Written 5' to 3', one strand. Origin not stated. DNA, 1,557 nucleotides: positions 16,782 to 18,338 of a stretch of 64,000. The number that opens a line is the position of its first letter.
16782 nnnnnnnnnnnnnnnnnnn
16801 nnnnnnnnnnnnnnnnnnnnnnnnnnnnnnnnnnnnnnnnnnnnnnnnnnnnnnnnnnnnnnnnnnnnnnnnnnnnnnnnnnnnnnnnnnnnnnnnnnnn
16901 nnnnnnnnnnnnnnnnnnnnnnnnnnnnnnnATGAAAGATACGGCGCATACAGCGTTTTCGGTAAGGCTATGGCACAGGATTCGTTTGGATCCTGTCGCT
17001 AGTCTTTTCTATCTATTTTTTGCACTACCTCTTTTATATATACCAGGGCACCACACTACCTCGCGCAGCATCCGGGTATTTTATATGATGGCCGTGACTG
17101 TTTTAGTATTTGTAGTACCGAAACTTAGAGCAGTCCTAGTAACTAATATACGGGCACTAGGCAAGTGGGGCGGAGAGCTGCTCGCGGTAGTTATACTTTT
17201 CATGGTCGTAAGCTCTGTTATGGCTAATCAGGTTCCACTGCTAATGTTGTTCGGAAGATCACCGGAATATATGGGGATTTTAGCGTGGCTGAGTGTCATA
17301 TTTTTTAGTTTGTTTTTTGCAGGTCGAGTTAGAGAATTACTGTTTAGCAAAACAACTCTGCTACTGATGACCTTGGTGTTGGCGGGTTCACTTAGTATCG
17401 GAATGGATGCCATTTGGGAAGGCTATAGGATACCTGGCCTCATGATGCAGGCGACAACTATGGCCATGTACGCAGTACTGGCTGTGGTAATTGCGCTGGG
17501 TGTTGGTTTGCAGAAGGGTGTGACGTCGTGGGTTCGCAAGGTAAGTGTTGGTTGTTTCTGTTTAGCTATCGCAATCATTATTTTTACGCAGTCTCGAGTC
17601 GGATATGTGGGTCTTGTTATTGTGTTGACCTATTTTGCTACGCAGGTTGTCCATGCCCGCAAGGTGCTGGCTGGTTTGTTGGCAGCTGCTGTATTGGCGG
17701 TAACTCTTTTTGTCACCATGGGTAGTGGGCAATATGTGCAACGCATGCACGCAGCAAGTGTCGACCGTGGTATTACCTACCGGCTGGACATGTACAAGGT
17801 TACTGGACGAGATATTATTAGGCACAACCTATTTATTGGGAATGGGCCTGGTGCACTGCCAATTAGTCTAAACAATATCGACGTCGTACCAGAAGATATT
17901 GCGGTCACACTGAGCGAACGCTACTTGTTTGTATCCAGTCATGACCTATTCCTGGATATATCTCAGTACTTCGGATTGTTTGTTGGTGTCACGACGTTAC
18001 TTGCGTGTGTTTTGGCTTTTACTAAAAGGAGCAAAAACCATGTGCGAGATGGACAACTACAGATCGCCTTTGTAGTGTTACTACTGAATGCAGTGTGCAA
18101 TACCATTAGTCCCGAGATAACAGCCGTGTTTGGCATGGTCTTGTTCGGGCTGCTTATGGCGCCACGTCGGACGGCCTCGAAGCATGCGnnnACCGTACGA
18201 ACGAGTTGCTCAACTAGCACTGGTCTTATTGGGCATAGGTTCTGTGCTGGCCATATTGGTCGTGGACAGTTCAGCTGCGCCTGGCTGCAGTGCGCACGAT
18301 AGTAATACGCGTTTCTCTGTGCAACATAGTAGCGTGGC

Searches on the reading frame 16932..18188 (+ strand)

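Call 25: search_protein_families(library=pfam, proteins=[window:16932-18188:+], max_evalue=0.001)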
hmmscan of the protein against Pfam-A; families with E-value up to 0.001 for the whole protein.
window:16932-18188:+ (419 aa): 1 family
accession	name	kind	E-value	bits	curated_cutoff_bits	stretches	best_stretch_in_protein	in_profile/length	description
PF04932.20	Wzy_C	-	9.6e-12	45.4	31.7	1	209-353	3-146/149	O-Antigen ligase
